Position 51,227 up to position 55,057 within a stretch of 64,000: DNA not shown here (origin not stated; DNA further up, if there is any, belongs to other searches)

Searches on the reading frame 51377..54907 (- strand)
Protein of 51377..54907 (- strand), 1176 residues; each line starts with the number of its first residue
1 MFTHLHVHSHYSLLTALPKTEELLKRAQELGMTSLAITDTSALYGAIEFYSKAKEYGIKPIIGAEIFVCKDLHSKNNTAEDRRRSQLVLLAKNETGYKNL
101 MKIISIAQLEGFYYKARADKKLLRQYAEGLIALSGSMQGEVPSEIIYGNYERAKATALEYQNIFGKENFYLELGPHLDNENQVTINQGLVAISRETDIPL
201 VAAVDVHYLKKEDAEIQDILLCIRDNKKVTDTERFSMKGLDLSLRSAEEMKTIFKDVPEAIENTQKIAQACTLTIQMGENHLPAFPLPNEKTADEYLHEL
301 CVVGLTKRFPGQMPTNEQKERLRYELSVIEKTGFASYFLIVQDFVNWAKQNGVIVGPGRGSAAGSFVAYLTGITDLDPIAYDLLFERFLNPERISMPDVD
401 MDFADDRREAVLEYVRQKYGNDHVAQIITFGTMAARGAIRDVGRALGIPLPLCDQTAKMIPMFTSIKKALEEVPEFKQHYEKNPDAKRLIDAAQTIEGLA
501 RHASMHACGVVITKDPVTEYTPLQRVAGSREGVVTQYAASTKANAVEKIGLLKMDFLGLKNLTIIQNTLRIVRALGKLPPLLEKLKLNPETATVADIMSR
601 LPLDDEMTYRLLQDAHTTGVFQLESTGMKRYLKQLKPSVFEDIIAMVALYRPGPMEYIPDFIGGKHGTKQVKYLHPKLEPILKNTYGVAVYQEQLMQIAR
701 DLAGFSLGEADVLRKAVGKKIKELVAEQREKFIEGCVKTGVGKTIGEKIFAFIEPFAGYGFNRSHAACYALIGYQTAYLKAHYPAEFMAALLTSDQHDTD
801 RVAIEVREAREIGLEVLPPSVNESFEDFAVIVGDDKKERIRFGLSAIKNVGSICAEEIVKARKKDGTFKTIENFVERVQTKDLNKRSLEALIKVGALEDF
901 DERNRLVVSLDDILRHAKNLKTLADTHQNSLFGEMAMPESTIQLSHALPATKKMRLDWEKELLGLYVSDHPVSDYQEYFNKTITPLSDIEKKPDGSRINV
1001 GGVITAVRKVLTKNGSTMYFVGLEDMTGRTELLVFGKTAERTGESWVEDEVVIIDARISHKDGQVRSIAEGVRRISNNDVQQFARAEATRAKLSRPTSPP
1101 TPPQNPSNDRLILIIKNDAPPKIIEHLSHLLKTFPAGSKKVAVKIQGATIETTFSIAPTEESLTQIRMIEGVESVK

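Call 82: search_protein_families(library=pfam, proteins=[window:51377-54907:-], max_evalue=0.001)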
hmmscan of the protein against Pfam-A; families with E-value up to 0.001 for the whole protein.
window:51377-54907:- (1176 aa): 6 families
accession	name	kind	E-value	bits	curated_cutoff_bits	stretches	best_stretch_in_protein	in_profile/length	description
PF07733.18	DNA_pol3_alpha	-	2.6e-100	335.8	23.9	1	295-558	1-260/260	Bacterial DNA polymerase III alpha NTPase domain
PF17657.6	DNA_pol3_finger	-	1.1e-58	197.7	22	1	591-739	24-165/166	Bacterial DNA polymerase III alpha subunit finger domain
PF02811.25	PHP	-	3e-52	177.7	26.4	1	4-174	1-162/164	PHP domain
PF14579.12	HHH_6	-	2e-27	95.7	25.6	1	813-903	1-86/90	Helix-hairpin-helix motif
PF01336.31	tRNA_anti-codon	-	1.2e-07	32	27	1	999-1069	2-69/75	OB-fold nucleic acid binding domain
PF12836.13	HHH_3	-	0.00054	20.5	27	0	844-876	16-48/65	Helix-hairpin-helix motif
